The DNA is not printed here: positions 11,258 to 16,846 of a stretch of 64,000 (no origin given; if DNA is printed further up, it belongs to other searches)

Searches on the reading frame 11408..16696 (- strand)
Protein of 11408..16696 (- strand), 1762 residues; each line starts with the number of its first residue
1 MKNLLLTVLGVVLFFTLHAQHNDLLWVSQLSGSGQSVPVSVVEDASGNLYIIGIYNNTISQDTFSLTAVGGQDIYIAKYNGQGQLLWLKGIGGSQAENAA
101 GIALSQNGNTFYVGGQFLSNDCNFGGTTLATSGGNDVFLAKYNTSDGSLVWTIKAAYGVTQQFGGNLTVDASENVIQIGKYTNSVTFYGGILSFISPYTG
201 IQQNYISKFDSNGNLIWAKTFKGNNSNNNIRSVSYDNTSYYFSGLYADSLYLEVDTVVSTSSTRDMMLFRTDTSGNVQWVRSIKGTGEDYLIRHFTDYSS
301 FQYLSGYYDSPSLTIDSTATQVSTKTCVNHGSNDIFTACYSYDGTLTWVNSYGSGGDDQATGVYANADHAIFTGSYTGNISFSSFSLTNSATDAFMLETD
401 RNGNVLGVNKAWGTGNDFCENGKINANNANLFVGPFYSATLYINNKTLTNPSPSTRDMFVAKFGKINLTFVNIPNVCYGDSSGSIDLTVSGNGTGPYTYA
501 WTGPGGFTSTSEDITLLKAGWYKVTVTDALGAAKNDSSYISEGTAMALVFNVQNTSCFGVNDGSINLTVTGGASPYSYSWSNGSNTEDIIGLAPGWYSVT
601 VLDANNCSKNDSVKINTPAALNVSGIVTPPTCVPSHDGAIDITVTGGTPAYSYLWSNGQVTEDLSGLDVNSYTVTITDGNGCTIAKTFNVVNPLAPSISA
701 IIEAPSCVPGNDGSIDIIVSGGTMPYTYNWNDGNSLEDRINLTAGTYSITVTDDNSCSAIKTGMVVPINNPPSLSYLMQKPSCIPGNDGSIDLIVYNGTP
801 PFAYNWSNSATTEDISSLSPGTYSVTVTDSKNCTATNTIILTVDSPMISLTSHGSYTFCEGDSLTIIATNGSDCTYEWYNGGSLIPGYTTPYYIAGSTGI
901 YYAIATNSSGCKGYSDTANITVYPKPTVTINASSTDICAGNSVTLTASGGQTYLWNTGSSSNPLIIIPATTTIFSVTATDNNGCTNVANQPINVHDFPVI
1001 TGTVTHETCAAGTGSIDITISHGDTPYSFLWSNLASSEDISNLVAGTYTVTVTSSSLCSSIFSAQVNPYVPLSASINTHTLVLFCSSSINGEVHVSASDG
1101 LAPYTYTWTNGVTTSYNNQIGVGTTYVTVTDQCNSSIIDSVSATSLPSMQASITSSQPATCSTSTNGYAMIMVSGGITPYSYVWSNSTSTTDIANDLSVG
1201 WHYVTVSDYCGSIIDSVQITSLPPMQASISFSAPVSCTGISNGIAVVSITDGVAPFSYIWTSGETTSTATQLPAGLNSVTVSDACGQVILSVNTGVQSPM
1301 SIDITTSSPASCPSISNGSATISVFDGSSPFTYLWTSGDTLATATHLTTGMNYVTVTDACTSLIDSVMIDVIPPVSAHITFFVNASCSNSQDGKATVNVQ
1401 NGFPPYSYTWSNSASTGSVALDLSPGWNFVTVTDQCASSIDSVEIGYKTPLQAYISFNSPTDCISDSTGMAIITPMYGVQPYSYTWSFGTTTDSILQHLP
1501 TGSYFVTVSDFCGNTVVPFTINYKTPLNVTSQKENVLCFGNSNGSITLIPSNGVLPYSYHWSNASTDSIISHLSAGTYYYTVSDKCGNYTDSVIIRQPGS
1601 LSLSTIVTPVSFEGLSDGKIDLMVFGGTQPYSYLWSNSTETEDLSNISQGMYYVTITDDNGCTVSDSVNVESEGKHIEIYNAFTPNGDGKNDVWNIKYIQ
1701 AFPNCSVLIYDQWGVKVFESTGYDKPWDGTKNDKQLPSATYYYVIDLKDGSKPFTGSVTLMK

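Call 30: search_protein_families(library=pfam, proteins=[window:11408-16696:-], max_evalue=0.000001)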
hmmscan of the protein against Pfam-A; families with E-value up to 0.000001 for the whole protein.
window:11408-16696:- (1762 aa): 3 families
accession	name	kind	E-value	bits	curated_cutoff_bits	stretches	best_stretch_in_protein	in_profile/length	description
PF13573.12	SprB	-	1.1e-112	367.8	28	8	625-659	2-36/37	SprB repeat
PF13585.12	CHU_C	-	1.3e-26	93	27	1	1677-1760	1-86/86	CHU_C Type IX secretion signal domain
PF18962.6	Por_Secre_tail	-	2.8e-08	34.4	27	0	1637-1664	43-70/75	Secretion system C-terminal sorting domain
